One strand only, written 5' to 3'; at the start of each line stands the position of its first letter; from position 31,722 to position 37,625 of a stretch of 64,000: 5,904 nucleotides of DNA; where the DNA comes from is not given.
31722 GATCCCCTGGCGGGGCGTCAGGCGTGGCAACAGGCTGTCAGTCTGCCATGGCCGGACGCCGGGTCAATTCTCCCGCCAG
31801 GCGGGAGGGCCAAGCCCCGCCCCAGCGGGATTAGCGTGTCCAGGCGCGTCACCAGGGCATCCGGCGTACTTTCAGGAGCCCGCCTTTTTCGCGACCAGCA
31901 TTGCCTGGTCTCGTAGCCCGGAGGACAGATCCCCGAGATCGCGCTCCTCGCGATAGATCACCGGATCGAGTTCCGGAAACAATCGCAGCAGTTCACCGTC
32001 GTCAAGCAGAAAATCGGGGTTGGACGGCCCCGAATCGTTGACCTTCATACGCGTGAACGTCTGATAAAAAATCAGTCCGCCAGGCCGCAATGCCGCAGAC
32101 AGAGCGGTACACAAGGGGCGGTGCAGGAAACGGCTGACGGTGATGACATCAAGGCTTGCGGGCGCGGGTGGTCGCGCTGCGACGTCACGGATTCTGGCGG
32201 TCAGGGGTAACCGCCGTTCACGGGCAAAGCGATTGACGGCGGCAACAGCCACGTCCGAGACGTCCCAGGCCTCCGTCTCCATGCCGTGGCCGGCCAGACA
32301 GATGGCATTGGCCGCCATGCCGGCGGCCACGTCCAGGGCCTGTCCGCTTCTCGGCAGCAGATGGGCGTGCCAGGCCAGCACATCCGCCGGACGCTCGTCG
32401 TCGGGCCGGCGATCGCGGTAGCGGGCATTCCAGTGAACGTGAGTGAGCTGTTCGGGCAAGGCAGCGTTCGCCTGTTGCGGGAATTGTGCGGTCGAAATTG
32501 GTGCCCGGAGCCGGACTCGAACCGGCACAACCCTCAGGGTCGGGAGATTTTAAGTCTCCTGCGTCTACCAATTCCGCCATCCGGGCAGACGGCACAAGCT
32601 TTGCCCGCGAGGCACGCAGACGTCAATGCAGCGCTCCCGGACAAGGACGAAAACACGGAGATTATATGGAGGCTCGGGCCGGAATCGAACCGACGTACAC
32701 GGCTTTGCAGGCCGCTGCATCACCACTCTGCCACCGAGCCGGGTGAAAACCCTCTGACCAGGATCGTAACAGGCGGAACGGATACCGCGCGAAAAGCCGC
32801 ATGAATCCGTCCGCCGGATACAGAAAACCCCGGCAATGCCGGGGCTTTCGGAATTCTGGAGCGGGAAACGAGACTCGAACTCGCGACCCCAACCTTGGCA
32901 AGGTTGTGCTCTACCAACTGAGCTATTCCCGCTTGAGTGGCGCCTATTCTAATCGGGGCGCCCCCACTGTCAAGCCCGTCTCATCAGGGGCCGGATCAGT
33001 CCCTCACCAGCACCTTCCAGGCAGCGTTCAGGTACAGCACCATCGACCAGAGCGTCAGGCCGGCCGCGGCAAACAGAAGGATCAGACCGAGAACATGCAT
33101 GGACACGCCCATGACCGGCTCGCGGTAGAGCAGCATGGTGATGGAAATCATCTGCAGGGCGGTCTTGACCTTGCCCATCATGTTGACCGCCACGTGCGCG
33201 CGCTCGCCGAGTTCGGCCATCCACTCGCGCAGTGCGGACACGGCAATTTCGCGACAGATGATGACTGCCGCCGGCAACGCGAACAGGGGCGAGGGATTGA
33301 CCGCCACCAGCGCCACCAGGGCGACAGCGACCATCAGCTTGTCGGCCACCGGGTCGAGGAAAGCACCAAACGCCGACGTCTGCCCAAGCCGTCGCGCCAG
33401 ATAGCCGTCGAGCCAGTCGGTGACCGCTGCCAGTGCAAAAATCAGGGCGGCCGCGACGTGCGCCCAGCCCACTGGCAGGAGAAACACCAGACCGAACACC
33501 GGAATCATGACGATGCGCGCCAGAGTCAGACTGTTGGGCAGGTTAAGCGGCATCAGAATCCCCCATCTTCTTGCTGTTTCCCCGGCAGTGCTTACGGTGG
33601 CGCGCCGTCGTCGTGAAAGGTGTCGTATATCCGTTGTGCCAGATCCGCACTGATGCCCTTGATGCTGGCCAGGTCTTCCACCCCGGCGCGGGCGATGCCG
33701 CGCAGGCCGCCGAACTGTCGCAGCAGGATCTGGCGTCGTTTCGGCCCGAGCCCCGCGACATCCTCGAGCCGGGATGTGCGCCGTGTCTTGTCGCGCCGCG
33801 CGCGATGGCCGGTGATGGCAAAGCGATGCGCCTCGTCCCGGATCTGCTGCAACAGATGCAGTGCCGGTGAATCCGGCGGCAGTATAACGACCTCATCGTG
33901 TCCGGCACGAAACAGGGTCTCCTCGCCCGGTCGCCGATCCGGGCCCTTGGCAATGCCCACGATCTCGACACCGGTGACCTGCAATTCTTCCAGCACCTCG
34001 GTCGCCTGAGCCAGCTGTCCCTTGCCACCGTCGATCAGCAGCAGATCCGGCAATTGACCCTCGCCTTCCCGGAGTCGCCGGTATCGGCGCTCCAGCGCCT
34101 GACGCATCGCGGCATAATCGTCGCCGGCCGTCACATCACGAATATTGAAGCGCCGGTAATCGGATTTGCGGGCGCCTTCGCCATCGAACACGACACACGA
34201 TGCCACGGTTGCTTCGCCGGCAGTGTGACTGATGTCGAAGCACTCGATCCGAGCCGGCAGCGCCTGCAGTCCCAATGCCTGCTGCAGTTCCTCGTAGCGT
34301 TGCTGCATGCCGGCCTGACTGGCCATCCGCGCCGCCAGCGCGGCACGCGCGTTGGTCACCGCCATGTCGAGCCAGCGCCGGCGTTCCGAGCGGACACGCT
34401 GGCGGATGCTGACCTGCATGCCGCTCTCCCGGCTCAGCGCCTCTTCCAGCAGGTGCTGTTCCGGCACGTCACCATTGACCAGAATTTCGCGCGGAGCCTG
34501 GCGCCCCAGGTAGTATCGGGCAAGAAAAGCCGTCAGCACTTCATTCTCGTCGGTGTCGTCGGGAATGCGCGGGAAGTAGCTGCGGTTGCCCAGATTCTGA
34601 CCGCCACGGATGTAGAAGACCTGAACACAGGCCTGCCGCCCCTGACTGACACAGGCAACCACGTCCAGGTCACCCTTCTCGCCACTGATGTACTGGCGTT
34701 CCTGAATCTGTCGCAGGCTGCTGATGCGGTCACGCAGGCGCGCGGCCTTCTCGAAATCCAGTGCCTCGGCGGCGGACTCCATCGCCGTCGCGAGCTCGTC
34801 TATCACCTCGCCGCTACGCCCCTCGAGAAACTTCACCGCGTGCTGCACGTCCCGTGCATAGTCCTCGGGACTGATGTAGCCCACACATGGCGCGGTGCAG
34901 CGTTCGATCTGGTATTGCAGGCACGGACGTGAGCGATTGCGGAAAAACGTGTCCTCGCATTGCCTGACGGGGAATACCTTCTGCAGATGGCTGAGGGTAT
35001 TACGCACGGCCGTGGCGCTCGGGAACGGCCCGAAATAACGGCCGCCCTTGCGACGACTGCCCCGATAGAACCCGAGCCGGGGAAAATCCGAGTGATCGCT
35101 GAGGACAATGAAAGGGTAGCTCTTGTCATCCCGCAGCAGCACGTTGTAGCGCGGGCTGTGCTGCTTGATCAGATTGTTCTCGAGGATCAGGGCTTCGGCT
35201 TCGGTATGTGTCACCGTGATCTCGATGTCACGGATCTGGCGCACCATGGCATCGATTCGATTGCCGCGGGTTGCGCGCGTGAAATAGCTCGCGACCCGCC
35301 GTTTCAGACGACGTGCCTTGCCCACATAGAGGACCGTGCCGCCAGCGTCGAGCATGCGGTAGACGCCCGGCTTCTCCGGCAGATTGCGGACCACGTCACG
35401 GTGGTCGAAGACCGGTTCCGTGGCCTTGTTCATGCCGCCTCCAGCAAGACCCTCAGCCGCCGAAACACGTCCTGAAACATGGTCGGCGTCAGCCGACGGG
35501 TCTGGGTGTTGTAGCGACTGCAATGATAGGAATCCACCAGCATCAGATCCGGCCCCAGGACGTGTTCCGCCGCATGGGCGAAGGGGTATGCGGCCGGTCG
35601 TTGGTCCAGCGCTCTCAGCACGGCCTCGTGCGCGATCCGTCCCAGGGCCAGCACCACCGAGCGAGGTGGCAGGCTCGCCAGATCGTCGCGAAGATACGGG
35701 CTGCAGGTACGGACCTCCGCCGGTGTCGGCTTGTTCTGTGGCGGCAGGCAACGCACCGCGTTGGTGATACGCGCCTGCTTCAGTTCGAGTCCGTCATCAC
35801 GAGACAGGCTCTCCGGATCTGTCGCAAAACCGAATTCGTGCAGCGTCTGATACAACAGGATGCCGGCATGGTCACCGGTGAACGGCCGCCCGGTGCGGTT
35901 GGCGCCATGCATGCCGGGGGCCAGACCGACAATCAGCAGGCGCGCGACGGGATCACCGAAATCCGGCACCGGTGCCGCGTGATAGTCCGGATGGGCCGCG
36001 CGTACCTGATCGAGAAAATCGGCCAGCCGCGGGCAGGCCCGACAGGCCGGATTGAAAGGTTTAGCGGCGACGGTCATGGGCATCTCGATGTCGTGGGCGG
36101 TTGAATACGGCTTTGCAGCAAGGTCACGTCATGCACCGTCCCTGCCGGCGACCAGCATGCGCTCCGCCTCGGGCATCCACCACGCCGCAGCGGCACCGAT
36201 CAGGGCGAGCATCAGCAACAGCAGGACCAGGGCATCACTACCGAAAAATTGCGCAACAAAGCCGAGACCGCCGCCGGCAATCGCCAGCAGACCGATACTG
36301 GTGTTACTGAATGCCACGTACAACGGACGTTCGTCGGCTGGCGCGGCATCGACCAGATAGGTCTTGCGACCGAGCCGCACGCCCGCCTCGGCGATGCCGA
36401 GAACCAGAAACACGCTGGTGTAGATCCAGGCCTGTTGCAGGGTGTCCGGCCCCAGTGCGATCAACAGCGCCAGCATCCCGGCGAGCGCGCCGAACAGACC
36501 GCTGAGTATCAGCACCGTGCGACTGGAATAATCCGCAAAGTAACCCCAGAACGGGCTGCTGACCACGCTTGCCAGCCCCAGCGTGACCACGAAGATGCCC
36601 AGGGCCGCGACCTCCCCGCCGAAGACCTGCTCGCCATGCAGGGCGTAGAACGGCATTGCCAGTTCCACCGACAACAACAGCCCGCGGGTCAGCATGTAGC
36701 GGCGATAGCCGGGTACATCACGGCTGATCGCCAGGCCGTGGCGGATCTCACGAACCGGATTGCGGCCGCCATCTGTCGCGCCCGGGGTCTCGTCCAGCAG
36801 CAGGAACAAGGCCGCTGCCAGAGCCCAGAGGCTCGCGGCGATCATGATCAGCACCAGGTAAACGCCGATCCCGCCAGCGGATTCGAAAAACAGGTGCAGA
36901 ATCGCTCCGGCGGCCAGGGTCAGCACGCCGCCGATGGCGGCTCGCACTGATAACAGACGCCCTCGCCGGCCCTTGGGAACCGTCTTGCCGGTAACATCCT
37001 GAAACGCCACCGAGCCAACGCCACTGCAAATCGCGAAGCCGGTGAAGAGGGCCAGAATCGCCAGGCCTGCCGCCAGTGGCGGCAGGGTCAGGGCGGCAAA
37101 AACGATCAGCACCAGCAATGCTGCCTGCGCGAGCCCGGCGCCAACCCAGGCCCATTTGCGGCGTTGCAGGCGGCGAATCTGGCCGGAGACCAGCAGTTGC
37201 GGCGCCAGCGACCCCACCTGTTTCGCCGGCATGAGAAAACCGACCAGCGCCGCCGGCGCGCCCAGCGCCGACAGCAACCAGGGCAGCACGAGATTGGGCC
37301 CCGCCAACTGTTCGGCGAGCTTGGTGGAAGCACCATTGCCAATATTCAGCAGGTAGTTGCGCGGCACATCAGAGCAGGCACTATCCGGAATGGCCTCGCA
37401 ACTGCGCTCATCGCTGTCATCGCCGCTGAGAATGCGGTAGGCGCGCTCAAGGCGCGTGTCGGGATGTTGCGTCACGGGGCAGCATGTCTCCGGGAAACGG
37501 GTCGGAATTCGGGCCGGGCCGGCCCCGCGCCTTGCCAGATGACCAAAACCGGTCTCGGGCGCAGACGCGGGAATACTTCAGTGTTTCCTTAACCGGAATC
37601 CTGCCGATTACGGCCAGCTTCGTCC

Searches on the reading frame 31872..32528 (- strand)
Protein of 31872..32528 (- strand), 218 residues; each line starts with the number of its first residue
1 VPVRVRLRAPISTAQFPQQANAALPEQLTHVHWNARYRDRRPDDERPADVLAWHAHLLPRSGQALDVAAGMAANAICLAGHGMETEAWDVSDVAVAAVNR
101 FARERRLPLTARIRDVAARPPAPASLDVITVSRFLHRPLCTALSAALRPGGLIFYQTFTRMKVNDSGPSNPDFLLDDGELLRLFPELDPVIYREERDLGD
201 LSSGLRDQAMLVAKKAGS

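Call 48: search_protein_families(library=pfam, proteins=[window:31872-32528:-], max_evalue=0.0001)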
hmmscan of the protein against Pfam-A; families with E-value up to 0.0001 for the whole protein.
window:31872-32528:- (218 aa): 1 family
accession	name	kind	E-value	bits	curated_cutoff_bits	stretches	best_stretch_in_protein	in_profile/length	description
PF13649.12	Methyltransf_25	-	2.7e-05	25.2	27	1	65-151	2-97/97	Methyltransferase domain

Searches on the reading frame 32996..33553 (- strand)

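Call 48: search_protein_families(library=pfam, proteins=[window:32996-33553:-], max_evalue=0.0001)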
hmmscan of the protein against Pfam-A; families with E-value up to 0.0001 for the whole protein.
window:32996-33553:- (185 aa): 1 family
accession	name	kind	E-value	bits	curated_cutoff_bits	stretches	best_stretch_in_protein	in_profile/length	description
PF01066.26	CDP-OH_P_transf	-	1.5e-38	133.1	22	1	3-164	1-147/152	CDP-alcohol phosphatidyltransferase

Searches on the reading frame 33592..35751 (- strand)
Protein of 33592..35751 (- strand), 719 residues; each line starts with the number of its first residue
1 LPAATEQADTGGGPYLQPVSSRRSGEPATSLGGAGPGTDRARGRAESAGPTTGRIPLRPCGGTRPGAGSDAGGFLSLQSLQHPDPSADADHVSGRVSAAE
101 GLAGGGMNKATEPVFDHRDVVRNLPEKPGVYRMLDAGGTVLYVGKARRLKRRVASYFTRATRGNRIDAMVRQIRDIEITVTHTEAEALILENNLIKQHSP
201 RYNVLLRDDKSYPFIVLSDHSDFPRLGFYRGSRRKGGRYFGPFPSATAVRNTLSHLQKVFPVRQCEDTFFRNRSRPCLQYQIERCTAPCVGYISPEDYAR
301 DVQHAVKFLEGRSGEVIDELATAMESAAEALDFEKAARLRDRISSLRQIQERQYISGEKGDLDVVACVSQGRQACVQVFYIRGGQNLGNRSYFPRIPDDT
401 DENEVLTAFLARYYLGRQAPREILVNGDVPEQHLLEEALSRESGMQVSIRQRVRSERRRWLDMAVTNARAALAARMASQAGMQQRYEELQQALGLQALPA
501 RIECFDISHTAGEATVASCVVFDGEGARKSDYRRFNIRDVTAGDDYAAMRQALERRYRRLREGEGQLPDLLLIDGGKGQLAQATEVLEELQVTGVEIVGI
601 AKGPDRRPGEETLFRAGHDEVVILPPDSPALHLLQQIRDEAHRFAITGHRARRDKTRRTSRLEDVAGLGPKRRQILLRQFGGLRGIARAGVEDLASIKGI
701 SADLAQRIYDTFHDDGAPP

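Call 48: search_protein_families(library=pfam, proteins=[window:33592-35751:-], max_evalue=0.0001)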
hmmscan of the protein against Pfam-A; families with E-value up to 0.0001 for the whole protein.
window:33592-35751:- (719 aa): 6 families
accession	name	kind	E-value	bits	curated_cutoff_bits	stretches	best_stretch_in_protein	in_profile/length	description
PF08459.17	UvrC_RNaseH_dom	-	9.2e-60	201.5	22.3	1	490-646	1-159/159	UvrC RNAse H endonuclease domain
PF22920.2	UvrC_RNaseH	-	1.1e-39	135.3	24.3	1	361-474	1-115/116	UvrC Ribonuclease H-like domain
PF02151.25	UVR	-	5.8e-12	45.4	21.5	1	315-348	2-35/36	UvrB/uvrC motif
PF01541.30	GIY-YIG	-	7.9e-11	42.5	22.6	1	128-203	2-78/78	GIY-YIG catalytic domain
PF14520.12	HHH_5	-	3.9e-10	40.5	27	1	661-713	3-56/57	Helix-hairpin-helix domain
PF12826.13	HHH_2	-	5.9e-06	26.8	27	1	669-715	12-58/64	Helix-hairpin-helix motif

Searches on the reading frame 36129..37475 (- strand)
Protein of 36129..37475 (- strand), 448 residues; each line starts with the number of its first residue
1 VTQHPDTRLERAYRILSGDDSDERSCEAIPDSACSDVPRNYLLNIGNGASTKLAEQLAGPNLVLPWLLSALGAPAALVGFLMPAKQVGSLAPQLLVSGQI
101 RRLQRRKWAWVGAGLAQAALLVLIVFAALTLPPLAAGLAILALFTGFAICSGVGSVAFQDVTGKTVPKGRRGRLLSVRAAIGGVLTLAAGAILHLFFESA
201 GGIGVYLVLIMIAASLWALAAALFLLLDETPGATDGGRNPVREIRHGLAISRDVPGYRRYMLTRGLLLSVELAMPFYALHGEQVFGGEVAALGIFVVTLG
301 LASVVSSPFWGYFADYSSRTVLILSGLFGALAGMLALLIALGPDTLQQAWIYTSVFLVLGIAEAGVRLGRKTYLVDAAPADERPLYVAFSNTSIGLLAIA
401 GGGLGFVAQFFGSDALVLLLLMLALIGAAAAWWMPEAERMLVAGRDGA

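Call 48: search_protein_families(library=pfam, proteins=[window:36129-37475:-], max_evalue=0.0001)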
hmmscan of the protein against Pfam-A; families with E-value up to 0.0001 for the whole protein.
window:36129-37475:- (448 aa): 1 family
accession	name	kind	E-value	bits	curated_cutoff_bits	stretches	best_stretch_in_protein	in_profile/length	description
PF07690.21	MFS_1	-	1.4e-19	70.6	33.4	2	269-438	11-176/347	Major Facilitator Superfamily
